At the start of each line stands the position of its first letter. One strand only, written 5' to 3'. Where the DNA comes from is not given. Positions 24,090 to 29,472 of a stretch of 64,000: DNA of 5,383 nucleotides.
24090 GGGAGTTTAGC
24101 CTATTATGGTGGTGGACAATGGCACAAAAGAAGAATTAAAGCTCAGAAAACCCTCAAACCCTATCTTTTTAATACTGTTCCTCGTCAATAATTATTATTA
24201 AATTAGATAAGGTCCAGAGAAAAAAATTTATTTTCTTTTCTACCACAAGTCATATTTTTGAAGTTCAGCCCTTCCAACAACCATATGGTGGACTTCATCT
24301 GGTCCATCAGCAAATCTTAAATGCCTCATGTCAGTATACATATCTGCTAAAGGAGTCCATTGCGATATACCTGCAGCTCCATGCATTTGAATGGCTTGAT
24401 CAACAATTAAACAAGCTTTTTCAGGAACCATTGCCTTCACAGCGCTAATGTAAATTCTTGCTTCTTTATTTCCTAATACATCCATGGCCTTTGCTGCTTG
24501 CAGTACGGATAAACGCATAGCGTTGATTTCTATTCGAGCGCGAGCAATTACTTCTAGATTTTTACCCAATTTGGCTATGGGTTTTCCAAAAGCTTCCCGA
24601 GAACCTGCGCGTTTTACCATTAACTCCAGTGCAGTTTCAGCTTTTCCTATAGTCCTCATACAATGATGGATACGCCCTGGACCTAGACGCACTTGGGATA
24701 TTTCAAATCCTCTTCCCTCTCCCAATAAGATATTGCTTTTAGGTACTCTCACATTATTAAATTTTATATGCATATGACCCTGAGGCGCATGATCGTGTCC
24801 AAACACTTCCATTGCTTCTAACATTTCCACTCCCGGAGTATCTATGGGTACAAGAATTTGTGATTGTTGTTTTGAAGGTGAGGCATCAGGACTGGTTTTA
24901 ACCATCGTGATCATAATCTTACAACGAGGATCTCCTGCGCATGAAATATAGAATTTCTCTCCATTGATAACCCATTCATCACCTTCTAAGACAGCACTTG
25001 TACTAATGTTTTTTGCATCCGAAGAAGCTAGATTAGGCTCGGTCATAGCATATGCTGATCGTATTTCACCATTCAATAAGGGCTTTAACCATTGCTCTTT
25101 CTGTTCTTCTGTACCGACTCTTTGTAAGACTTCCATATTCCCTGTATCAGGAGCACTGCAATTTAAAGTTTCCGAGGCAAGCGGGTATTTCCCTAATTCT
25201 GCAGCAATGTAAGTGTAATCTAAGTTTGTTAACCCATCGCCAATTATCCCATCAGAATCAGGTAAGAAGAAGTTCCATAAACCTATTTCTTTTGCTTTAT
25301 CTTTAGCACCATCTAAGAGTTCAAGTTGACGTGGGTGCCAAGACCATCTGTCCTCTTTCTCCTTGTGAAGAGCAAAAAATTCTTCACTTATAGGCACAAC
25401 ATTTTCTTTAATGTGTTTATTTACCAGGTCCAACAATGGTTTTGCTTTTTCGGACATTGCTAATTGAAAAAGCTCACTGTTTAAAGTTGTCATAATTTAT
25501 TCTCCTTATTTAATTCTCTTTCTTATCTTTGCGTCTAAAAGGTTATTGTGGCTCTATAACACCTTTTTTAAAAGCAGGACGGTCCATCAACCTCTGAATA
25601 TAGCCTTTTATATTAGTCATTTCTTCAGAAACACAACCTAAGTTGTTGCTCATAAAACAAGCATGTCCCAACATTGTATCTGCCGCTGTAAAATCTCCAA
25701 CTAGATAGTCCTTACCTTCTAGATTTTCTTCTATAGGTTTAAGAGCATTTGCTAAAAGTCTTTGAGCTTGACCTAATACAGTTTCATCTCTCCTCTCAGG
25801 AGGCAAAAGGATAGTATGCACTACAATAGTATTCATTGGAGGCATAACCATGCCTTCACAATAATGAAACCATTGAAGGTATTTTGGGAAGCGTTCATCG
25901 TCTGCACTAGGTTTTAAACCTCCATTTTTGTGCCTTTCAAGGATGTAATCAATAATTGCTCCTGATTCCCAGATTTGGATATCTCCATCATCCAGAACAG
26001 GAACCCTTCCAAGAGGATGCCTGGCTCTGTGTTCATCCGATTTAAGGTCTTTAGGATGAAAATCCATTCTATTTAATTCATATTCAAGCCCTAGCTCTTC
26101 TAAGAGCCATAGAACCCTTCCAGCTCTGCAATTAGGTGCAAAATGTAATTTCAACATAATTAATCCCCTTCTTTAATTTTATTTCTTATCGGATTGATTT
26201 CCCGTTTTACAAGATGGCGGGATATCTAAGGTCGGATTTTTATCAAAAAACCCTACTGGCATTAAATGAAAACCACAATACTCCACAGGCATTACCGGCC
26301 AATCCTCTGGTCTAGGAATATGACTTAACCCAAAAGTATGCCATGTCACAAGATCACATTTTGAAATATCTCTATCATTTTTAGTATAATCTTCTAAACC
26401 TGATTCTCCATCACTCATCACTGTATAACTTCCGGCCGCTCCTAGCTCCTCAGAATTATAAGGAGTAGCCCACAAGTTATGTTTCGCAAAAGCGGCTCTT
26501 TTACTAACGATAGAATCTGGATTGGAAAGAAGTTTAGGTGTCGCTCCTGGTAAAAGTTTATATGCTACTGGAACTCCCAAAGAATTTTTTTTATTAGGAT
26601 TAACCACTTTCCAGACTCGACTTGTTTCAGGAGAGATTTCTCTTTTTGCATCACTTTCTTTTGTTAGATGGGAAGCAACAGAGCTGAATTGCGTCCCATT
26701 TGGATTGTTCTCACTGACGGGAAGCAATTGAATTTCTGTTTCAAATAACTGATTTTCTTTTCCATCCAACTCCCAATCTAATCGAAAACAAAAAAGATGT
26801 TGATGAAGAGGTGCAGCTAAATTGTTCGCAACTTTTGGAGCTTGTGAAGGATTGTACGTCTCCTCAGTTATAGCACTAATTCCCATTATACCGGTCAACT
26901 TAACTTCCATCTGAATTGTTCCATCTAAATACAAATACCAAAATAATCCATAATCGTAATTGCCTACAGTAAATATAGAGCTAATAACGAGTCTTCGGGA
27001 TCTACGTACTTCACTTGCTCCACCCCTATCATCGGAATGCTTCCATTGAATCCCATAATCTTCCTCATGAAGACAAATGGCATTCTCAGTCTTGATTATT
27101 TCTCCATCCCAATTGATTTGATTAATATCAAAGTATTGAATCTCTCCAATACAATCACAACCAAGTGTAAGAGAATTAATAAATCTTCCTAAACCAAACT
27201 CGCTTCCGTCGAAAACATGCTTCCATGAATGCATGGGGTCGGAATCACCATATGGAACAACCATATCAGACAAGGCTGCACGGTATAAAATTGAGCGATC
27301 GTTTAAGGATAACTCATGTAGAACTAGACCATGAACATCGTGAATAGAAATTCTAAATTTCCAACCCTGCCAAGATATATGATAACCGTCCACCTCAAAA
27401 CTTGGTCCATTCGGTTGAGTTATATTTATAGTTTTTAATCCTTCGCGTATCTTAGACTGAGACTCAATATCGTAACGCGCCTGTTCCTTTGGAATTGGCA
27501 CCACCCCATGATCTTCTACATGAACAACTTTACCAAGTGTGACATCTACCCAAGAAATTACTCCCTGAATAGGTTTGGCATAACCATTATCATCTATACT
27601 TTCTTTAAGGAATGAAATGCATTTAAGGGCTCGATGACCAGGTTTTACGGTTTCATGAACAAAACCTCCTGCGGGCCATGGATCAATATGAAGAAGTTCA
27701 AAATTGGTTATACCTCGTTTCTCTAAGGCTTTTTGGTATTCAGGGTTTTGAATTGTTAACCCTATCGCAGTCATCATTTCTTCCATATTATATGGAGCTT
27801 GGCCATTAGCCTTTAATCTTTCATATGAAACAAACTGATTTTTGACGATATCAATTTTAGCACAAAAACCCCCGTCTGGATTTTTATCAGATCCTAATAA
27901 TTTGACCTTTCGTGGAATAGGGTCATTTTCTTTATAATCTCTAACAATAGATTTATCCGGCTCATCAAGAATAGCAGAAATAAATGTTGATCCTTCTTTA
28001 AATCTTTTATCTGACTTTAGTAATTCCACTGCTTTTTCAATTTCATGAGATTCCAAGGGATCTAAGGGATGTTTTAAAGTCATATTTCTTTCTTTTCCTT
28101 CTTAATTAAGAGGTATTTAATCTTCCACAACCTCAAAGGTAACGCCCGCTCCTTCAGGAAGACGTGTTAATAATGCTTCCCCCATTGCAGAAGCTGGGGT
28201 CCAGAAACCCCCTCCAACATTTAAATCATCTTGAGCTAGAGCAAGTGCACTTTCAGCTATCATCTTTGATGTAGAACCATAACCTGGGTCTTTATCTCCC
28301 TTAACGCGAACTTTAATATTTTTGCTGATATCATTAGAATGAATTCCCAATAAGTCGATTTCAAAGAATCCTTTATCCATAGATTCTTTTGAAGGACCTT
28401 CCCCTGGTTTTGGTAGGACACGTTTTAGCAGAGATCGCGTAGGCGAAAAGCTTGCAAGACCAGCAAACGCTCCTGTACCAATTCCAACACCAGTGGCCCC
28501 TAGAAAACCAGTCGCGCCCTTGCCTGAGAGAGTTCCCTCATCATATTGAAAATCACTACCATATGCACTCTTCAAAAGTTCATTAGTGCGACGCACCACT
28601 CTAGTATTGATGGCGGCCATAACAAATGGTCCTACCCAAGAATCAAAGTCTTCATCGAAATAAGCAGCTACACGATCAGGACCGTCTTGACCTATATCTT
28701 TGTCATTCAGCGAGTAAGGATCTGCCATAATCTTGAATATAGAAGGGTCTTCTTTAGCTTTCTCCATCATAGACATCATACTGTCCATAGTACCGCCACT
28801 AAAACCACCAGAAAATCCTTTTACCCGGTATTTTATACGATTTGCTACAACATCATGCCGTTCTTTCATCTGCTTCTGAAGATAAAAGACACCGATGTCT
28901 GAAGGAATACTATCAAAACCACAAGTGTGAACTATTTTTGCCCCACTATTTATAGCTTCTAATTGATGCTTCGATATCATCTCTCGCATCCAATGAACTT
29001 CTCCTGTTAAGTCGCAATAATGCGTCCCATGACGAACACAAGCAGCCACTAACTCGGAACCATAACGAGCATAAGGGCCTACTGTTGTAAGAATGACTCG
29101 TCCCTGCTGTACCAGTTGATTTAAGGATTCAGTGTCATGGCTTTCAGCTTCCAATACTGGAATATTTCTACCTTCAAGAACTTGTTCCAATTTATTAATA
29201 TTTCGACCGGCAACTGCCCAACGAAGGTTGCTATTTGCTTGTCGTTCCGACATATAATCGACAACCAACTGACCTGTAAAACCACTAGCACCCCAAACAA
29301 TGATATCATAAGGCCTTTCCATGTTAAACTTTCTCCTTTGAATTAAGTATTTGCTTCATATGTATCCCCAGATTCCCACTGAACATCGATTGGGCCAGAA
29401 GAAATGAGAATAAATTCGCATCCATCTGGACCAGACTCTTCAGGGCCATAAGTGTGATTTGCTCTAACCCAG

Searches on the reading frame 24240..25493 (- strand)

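Call 60: search_protein_families(library=pfam, proteins=[window:24240-25493:-], max_evalue=0.00001)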
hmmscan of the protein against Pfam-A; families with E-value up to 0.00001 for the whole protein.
window:24240-25493:- (417 aa): 4 families
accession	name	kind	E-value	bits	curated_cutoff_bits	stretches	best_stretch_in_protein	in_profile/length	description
PF00441.29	Acyl-CoA_dh_1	-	1.7e-31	109.8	22.4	1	260-409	1-148/150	Acyl-CoA dehydrogenase, C-terminal domain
PF02770.24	Acyl-CoA_dh_M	-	3.8e-16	59.5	33.3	1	147-244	1-95/97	Acyl-CoA dehydrogenase, middle domain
PF02771.21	Acyl-CoA_dh_N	-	1.1e-09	39.1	22.9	1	30-143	9-113/113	Acyl-CoA dehydrogenase, N-terminal domain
PF08028.16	Acyl-CoA_dh_2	-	3e-07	31.2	22.7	1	276-382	2-116/134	Acyl-CoA dehydrogenase, C-terminal domain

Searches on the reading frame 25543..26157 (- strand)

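Call 60: search_protein_families(library=pfam, proteins=[window:25543-26157:-], max_evalue=0.00001)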
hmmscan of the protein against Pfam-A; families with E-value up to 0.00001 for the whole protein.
window:25543-26157:- (204 aa): 4 families
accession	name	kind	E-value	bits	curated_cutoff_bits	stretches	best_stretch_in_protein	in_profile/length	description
PF02798.26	GST_N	-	2.9e-16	60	20.9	1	5-73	7-75/76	Glutathione S-transferase, N-terminal domain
PF13417.12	GST_N_3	-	1.1e-11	45.3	22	1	4-77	1-72/75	Glutathione S-transferase, N-terminal domain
PF13409.12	GST_N_2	-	1e-09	39.3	25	1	13-72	6-67/70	Glutathione S-transferase, N-terminal domain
PF00043.30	GST_C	-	3.6e-09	37.2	20.7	1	111-194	7-93/93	Glutathione S-transferase, C-terminal domain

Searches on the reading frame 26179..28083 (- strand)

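Call 60: search_protein_families(library=pfam, proteins=[window:26179-28083:-], max_evalue=0.00001)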
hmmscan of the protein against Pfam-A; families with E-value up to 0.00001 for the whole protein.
window:26179-28083:- (634 aa): 3 families
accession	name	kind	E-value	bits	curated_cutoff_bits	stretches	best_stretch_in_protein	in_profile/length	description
PF01179.26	Cu_amine_oxid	-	2.6e-149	498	27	1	219-619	1-407/407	Copper amine oxidase, enzyme domain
PF02728.21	Cu_amine_oxidN3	-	8e-08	33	22.6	1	100-198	5-100/100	Copper amine oxidase, N3 domain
PF02727.21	Cu_amine_oxidN2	-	2.4e-07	31.3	21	1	5-59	1-58/87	Copper amine oxidase, N2 domain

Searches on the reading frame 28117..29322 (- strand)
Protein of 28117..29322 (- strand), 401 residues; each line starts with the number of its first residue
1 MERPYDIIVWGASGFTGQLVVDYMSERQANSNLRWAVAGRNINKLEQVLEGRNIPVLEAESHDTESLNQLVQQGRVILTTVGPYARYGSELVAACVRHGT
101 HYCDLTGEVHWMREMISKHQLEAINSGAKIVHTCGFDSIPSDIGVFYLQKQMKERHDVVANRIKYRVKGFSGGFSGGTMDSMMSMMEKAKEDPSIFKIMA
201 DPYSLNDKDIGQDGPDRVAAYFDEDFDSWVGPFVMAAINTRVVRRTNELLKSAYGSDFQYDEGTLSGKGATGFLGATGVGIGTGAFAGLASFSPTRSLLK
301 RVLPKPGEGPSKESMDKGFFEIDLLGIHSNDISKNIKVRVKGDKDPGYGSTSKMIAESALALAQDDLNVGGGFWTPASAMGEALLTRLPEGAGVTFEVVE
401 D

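Call 60: search_protein_families(library=pfam, proteins=[window:28117-29322:-], max_evalue=0.00001)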
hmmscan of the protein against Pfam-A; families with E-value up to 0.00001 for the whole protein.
window:28117-29322:- (401 aa): 1 family
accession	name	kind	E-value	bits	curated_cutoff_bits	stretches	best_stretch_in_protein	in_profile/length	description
PF03435.24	Sacchrp_dh_NADP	-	1.3e-12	48.6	25.1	1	7-128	1-126/129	Saccharopine dehydrogenase NADP binding domain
